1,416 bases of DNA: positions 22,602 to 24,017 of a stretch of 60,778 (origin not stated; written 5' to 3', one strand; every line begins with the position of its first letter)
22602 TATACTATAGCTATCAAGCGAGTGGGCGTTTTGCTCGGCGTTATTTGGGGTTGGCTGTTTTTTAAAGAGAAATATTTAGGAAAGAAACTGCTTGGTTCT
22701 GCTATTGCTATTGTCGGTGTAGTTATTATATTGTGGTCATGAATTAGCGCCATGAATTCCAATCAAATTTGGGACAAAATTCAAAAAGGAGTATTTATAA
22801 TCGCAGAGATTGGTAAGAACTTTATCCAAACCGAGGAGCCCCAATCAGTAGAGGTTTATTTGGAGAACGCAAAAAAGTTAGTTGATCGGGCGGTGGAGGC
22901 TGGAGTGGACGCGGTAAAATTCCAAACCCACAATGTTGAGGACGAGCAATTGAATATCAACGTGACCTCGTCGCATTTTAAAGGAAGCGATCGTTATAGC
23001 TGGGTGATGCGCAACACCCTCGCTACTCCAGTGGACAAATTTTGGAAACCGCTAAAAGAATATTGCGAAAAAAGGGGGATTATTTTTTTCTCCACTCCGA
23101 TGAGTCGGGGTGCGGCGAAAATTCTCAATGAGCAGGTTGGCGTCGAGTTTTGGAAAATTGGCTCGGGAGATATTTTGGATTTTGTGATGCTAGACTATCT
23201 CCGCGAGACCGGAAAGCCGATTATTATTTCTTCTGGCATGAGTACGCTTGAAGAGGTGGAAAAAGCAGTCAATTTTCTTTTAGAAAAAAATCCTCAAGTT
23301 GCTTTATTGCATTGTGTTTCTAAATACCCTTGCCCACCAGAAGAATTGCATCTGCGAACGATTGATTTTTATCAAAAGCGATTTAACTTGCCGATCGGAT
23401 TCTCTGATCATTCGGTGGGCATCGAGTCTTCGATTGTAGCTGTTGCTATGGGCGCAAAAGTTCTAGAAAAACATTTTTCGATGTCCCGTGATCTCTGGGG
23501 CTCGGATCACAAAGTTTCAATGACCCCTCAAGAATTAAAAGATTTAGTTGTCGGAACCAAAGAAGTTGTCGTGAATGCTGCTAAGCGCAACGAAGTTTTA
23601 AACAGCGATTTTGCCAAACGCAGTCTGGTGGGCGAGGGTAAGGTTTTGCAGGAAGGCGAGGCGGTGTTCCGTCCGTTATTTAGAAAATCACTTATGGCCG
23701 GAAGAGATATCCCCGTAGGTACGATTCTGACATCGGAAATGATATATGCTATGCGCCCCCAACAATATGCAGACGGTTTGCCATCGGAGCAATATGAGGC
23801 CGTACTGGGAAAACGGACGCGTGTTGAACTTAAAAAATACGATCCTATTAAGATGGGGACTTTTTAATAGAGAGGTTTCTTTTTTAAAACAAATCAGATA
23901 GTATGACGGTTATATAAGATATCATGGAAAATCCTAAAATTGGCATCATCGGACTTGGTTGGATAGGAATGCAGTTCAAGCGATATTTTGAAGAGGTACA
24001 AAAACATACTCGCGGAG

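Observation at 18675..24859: NeuC-NeuA-NeuB sialic-acid pathway embedded in a CPR glycan locus, with three unusual co-transcribed partners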

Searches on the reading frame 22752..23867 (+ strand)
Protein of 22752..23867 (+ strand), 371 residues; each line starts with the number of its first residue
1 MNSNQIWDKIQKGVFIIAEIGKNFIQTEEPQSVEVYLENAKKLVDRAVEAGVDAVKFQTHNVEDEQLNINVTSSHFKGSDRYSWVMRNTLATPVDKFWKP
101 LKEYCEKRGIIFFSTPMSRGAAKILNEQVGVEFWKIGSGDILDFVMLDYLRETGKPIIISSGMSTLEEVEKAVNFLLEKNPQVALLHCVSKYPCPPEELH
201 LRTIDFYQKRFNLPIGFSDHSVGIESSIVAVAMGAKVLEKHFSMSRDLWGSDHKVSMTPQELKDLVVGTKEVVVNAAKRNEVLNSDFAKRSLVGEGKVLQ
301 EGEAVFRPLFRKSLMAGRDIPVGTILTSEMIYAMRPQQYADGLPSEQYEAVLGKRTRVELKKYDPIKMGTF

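Call 4: search_protein_families(library=pfam, proteins=[window:22752-23867:+], max_evalue=0.01)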
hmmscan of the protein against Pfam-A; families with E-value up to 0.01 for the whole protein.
window:22752-23867:+ (371 aa): 2 families
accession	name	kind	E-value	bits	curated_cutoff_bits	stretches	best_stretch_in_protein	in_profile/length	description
PF03102.20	NeuB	-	2.6e-74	250.1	22.1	1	43-273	1-233/241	NeuB family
PF08666.17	SAF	-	2.6e-05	25.1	21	1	312-365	2-56/63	SAF domain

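Call 5: search_protein_families(library=ncbifam, proteins=[window:22752-23867:+], max_evalue=0.01)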
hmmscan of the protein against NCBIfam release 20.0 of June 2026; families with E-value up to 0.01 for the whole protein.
window:22752-23867:+ (371 aa): 4 families
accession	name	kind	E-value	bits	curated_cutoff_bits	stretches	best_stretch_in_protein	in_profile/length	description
TIGR03569.1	NeuB_NnaB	equivalog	1.9e-81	273.7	399.65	1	14-362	1-325/329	N-acetylneuraminate synthase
TIGR03586.1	PseI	equivalog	7.7e-65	219.2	340.25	1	15-365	3-326/327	pseudaminic acid synthase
TIGR01361.1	DAHP_synth_Bsub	equivalog_domain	0.0004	19.8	267.75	1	108-266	88-254/260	3-deoxy-7-phosphoheptulonate synthase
NF006421.0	PRK08673.1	subfamily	0.00048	19.4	335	1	101-272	150-329/338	3-deoxy-7-phosphoheptulonate synthase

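Call 9: search_solved_structures(query=window:22752-23867:+, max_evalue=0.001, show_alignments=3)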
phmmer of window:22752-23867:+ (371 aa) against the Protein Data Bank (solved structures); distinct sequences matched with E-value up to 0.001: 8.
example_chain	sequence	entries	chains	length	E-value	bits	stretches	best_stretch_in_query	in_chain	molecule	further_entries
1xuu_A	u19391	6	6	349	2e-40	142.1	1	36-363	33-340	polysialic acid capsule biosynthesis protein SiaC | N-acetylneuraminate synthase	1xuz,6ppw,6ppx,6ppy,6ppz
4ipj_A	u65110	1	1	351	5.1e-40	140.8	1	36-336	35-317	Polysialic acid capsule biosynthesis protein SiaC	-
1vli_A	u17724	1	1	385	9.3e-40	140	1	32-351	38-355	Spore coat polysaccharide biosynthesis protein spsE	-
4ipi_A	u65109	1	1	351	1.2e-39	139.6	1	36-303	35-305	Polysialic acid capsule biosynthesis protein SiaC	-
8h2c_A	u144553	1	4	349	4.8e-39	137.6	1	12-371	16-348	Pseudaminic acid synthase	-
2wqp_A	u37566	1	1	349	5e-39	137.5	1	36-363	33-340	POLYSIALIC ACID CAPSULE BIOSYNTHESIS PROTEIN SIAC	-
6ncs_A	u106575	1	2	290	6.3e-38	133.9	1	37-272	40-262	N-acetylneuraminic acid (Sialic acid) synthetase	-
3g8r_A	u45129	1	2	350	6.2e-23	84.6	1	72-267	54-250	Probable spore coat polysaccharide biosynthesis protein E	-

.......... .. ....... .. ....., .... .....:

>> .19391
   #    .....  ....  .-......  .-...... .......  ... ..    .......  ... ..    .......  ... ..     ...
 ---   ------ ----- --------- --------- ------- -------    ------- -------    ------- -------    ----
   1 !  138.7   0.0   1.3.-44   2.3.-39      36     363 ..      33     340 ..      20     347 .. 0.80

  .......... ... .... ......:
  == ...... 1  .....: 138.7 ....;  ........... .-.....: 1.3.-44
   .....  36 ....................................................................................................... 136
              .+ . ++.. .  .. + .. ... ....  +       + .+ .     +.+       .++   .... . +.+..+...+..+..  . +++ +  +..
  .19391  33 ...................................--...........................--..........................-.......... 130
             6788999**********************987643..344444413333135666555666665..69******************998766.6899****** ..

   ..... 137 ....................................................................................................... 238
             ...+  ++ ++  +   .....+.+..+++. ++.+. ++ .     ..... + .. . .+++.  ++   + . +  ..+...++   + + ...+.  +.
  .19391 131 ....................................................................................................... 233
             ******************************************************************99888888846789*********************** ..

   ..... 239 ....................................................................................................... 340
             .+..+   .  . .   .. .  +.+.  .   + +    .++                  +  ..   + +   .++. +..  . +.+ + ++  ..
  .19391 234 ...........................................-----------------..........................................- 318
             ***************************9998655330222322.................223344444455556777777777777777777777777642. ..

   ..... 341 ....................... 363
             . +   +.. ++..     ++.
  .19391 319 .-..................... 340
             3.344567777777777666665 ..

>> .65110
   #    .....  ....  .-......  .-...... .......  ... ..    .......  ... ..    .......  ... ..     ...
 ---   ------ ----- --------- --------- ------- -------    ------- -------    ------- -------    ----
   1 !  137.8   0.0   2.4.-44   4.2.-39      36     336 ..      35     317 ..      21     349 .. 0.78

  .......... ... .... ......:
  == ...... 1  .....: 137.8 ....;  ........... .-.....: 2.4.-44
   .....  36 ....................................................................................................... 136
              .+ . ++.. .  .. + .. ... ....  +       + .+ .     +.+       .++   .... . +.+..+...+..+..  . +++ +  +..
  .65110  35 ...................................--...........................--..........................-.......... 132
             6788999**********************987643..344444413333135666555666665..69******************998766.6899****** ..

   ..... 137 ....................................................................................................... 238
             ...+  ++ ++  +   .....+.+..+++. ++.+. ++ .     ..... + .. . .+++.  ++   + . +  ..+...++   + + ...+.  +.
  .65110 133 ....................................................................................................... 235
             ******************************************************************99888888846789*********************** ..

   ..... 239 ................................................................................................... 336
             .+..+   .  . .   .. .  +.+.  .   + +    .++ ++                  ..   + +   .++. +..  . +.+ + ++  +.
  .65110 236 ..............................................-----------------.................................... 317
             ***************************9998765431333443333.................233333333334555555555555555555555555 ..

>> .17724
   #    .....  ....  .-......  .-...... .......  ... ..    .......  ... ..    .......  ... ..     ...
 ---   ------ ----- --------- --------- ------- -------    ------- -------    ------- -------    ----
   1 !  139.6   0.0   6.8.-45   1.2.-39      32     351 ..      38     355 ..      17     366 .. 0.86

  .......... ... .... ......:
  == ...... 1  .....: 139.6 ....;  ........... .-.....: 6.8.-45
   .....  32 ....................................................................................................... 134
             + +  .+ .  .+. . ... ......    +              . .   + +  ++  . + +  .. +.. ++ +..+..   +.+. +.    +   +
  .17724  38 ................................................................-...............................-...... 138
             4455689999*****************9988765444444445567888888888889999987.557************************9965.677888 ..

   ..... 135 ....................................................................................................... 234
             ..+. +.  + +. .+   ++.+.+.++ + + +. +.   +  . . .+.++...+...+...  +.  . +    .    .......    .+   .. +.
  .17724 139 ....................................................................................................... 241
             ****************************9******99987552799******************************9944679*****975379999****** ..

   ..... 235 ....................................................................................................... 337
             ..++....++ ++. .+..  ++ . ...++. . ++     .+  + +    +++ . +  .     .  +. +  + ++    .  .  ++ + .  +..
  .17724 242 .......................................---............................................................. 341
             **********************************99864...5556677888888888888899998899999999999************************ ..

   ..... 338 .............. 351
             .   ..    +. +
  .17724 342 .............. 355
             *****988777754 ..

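Call 11: find_homologous_proteins(query=window:22752-23867:+, max_evalue=1e-20)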
Query window:22752-23867:+ (371 aa): 6684 proteins with E <= 1e-20 among 8000 candidates; the best 120 are listed.
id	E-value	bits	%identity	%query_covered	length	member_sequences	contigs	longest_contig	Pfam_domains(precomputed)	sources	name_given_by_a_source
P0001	5.7e-246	833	100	100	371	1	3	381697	PF03102.21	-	-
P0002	2.5e-200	683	81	99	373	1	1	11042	PF03102.21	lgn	-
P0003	5.2e-198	675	80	99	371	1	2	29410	PF03102.21,PF08666.18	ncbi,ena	-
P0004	4.1e-196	669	79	99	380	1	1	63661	PF03102.21,PF08666.18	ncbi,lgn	-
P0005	5.8e-196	669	78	99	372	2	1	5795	PF03102.21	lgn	-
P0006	1.3e-195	667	78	100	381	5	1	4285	PF03102.21,PF08666.18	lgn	-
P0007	3.4e-191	653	77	99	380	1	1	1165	PF03102.21,PF08666.18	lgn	-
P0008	8.3e-190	648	77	98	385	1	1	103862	PF03102.21,PF08666.18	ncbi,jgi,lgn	-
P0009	3.7e-189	646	78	97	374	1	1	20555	PF03102.21,PF08666.18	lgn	-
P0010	2.2e-187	640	76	98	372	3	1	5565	PF03102.21,PF08666.18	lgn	-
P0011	3.1e-185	633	75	99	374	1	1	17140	PF03102.21,PF08666.18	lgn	-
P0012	4.4e-185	633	76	99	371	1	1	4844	PF03102.21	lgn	-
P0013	5.3e-185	633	75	98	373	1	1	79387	PF03102.21,PF08666.18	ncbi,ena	-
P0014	5.3e-185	633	75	97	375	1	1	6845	PF03102.21,PF08666.18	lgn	-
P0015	1.5e-184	631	75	99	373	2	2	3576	PF03102.21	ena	-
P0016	3.5e-184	630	74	100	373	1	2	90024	PF03102.21,PF08666.18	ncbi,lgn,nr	ncbi:MAG: N-acetylneuraminate synthase family protein [Candidatus Harrisonbacteria bacterium]|nr:N-a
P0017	4.9e-184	629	74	99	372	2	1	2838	PF03102.21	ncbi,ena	-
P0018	1.1e-183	628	75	99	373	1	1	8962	PF03102.21,PF08666.18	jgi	jgi:sialic acid synthase SpsE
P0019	2.4e-183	627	74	99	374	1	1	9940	PF03102.21,PF08666.18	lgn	-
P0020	1.2e-182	625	75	99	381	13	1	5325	PF03102.21,PF08666.18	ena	-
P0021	2.0e-181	621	75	99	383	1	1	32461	PF03102.21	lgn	-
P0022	2.2e-180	617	72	98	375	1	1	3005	PF03102.21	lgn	-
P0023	4.8e-180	616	75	97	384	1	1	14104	PF03102.21,PF08666.18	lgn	-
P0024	5.0e-180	616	74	97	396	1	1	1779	PF03102.21,PF08666.18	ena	-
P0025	5.5e-180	616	73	98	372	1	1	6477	PF03102.21,PF08666.18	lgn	-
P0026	1.1e-179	615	73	99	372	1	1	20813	PF03102.21,PF08666.18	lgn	-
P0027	7.2e-179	612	74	99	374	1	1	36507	PF03102.21,PF08666.18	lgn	-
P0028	9.9e-179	612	71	97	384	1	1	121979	PF03102.21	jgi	jgi:sialic acid synthase SpsE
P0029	2.8e-178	610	73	98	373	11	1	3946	PF03102.21,PF08666.18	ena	-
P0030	5.6e-178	609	73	97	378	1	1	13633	PF03102.21,PF08666.18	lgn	-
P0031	7.5e-178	609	74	97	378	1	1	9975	PF03102.21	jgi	jgi:sialic acid synthase SpsE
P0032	7.6e-178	609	70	97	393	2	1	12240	PF03102.21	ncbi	-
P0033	2.6e-177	607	72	99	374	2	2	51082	PF03102.21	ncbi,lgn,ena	-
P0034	4.1e-177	607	72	99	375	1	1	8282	PF03102.21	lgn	-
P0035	5.0e-177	606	70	100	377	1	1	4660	PF03102.21,PF08666.18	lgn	-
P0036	9.6e-177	605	71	100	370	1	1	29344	PF03102.21,PF08666.18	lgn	-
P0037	3.2e-176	604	72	99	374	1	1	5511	PF03102.21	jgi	-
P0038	3.9e-176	603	72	99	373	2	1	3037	PF03102.21,PF08666.18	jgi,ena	-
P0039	8.9e-176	602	75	95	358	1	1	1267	PF03102.21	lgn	-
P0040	3.9e-175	600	72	97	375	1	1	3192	PF03102.21,PF08666.18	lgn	-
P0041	7.8e-175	599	71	99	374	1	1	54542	PF03102.21,PF08666.18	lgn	-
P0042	2.8e-174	597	71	99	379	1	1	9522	PF03102.21,PF08666.18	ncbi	-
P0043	9.3e-174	596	71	98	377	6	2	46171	PF03102.21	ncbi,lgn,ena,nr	ncbi:MAG: hypothetical protein G01um101419_374 [Parcubacteria group bacterium Gr01-1014_19]|nr:MAG: 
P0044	1.2e-173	595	72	97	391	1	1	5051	PF03102.21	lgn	-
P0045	1.3e-173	595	71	99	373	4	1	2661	PF03102.21,PF08666.18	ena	-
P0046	1.5e-173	595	71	99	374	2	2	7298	PF03102.21,PF08666.18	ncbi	-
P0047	2.0e-173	594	70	100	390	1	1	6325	PF03102.21,PF08666.18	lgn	-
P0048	4.2e-173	593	68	100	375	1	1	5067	PF03102.21,PF08666.18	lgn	-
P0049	4.4e-173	593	71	100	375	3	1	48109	PF03102.21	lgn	-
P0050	1.9e-172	591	71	97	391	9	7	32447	PF03102.21,PF08666.18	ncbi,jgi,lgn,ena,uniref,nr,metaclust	ncbi:MAG: N-acetylneuraminate synthase [Parcubacteria group bacterium GW2011_GWA2_43_9b]|uniref:AFP-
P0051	2.3e-172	591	71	99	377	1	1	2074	PF03102.21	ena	-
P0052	1.5e-171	588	71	97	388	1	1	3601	PF03102.21,PF08666.18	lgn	-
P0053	2.1e-171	588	71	99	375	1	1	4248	PF03102.21,PF08666.18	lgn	-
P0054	4.5e-171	587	71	98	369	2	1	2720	PF03102.21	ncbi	-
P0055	1.1e-170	586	67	99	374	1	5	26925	PF03102.21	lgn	-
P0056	2.8e-170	584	71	97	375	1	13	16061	PF03102.21,PF08666.18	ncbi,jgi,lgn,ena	ncbi:MAG TPA: N-acetylneuraminate synthase family protein [Candidatus Paceibacterota bacterium]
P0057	4.1e-170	584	70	99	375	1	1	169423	PF03102.21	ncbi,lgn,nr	ncbi:MAG: N-acetylneuraminate synthase family protein [bacterium]|nr:N-acetylneuraminate synthase fa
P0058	5.7e-170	583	70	98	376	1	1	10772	PF03102.21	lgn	-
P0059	6.0e-170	583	72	99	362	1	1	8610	PF03102.21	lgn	-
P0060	8.6e-170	583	70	98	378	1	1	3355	PF03102.21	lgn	-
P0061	1.3e-169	582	68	99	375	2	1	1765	PF03102.21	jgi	-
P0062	4.8e-169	580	68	100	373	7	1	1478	PF03102.21,PF08666.18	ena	-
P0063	1.4e-168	579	71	99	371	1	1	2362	PF03102.21,PF08666.18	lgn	-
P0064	2.1e-168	578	67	98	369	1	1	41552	PF03102.21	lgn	-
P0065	5.8e-168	577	67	99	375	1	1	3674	PF03102.21,PF08666.18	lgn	-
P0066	7.1e-168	576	69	97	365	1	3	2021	PF03102.21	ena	-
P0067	7.1e-168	576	68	99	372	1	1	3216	PF03102.21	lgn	-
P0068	7.5e-168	576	70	98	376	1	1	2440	PF03102.21,PF08666.18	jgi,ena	-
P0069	8.3e-168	576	69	99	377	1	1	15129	PF03102.21,PF08666.18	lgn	-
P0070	2.8e-167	574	68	98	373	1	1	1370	PF03102.21,PF08666.18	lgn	-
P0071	1.9e-166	572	70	95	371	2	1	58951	PF03102.21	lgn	-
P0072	2.2e-166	571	68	97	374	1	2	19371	PF03102.21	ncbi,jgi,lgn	jgi:sialic acid synthase SpsE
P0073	2.3e-166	571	69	97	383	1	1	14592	PF03102.21,PF08666.18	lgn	-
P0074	5.2e-166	570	68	98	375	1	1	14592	PF03102.21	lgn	-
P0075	8.1e-166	569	69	98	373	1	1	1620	PF03102.21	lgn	-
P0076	1.1e-165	569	67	99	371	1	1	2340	PF03102.21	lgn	-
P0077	1.5e-165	569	67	97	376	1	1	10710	PF03102.21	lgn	-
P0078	1.8e-165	568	70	97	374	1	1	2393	PF03102.21,PF08666.18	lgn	-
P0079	3.1e-165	568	69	98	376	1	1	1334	PF03102.21,PF08666.18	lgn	-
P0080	3.2e-165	568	68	100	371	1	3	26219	PF03102.21,PF08666.18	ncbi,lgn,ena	ncbi:MAG: N-acetylneuraminate synthase family protein [Patescibacteria group bacterium]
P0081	3.3e-165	567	67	99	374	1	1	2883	PF03102.21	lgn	-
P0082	3.5e-165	567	67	99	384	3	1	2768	PF03102.21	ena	-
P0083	7.3e-165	566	67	98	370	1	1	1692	PF03102.21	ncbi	-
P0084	1.6e-164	565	67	98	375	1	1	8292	PF03102.21,PF08666.18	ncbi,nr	ncbi:MAG: N-acetylneuraminate synthase family protein [bacterium]|nr:N-acetylneuraminate synthase fa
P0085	1.9e-164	565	71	95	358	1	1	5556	PF03102.21,PF08666.18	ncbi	ncbi:hypothetical protein A2823_01175, partial [Candidatus Nomurabacteria bacterium RIFCSPHIGHO2_01_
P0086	2.0e-164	565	68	99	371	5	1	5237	PF03102.21,PF08666.18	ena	-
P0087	4.4e-164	564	70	96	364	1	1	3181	PF03102.21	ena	-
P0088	8.3e-164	563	67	98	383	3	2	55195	PF03102.21,PF08666.18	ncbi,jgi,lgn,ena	-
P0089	1.9e-163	562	67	97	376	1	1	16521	PF03102.21,PF08666.18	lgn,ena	-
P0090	3.5e-163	561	67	99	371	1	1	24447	PF03102.21,PF08666.18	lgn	-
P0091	4.0e-163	561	67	100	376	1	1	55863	PF03102.21,PF08666.18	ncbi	-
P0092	5.1e-163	560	68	99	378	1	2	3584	PF03102.21,PF08666.18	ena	-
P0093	6.5e-163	560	69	99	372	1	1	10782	PF03102.21,PF08666.18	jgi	jgi:N,N'-diacetyllegionaminate synthase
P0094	7.6e-163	560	70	95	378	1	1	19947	PF03102.21,PF08666.18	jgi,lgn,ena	-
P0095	1.3e-162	559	63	94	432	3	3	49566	PF03102.21,PF08666.18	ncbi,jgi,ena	-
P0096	1.4e-162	559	67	98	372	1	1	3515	PF03102.21,PF08666.18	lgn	-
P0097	2.0e-162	558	67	99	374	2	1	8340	PF03102.21,PF08666.18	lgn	-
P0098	3.4e-162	558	67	98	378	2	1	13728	PF03102.21,PF08666.18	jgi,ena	-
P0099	3.5e-162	558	68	97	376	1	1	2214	PF03102.21,PF08666.18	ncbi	-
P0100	4.5e-162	557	67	99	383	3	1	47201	PF03102.21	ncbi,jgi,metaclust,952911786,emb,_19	jgi:sialic acid synthase SpsE|metaclust:\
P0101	5.0e-162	557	67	99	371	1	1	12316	PF03102.21,PF08666.18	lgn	-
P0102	5.9e-162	557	66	99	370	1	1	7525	PF03102.21,PF08666.18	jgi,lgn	-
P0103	9.9e-162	556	68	97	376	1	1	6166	PF03102.21,PF08666.18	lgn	-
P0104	1.4e-161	556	65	100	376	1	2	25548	PF03102.21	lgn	-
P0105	1.8e-161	555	66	99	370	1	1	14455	PF03102.21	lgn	-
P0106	1.9e-161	555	67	99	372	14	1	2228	PF03102.21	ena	-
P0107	2.0e-161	555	67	98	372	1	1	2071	PF03102.21,PF08666.18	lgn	-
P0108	2.2e-161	555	68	97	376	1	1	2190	PF03102.21,PF08666.18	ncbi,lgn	-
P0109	2.3e-161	555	58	98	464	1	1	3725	PF03102.21,PF08666.18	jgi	jgi:sialic acid synthase SpsE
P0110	2.5e-161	555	68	97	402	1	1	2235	PF03102.21,PF08666.18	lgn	-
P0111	3.1e-161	554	67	99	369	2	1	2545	PF03102.21,PF08666.18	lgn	-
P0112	4.2e-161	554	67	98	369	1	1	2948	PF03102.21,PF08666.18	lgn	-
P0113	4.5e-161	554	66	99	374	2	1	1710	PF03102.21,PF08666.18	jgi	-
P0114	7.4e-161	553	67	98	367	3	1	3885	PF03102.21,PF08666.18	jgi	-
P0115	1.1e-160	553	64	99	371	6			PF03102.21,PF08666.18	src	-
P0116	1.5e-160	552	67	97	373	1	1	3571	PF03102.21,PF08666.18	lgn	-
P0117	1.5e-160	552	66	99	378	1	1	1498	PF03102.21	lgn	-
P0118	1.7e-160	552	64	99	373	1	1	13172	PF03102.21,PF08666.18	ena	-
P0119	1.8e-160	552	68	98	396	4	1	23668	PF03102.21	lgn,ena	-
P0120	1.8e-160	552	65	100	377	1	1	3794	PF03102.21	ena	-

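Call 12: find_related_loci(query=window:22752-23867:+, collection=genome_contigs, flank=10000)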
Query window:22752-23867:+ (371 aa) in genome_contigs; peptide patterns used: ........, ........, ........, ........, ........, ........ (x = any residue, [..] = any of these).
107 stretches matched a pattern; 8 encode a relative of the query (tblastn E <= 1e-3); 8 distinct loci.
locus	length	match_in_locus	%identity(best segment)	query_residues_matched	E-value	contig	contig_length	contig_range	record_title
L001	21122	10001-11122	79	1-366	0e+0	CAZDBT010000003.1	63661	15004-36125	MAG TPA_asm: uncultured Candidatus Saccharibacteria bacterium isolate SRP193066_co2_98 genome assembly, contig: NODE_145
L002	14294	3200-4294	80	1-366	0e+0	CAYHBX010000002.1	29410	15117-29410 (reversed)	MAG TPA_asm: uncultured Candidatus Saccharibacteria bacterium isolate ERP119705_co11_391 genome assembly, contig: NODE_1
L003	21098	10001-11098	75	1-366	0e+0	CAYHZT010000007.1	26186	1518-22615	MAG TPA_asm: uncultured Candidatus Saccharibacteria bacterium isolate ERP119705_co1_1093 genome assembly, contig: NODE_1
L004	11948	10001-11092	67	2-366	6e-173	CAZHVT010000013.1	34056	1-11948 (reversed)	MAG TPA_asm: uncultured Gammaproteobacteria bacterium isolate SRP200020_co3_78 genome assembly, contig: NODE_1752_length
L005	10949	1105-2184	66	6-366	1e-170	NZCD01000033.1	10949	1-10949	MAG: Parcubacteria group bacterium isolate ARS125 MHASMcontig_609194, whole genome shotgun sequence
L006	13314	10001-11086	67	4-366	2e-166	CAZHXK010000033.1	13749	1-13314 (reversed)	MAG TPA_asm: uncultured Gammaproteobacteria bacterium isolate binchicken_co46_948 genome assembly, contig: NODE_8510_len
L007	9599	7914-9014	66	1-366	2e-164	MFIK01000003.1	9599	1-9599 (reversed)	MAG: Candidatus Giovannonibacteria bacterium RIFCSPLOWO2_02_FULL_43_54 rifcsplowo2_02_scaffold_12041, whole genome shotg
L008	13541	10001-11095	65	1-366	1e-163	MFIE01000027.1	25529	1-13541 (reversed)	MAG: Candidatus Giovannonibacteria bacterium RIFCSPLOWO2_01_FULL_46_13 rifcsplowo2_01_scaffold_6565, whole genome shotgu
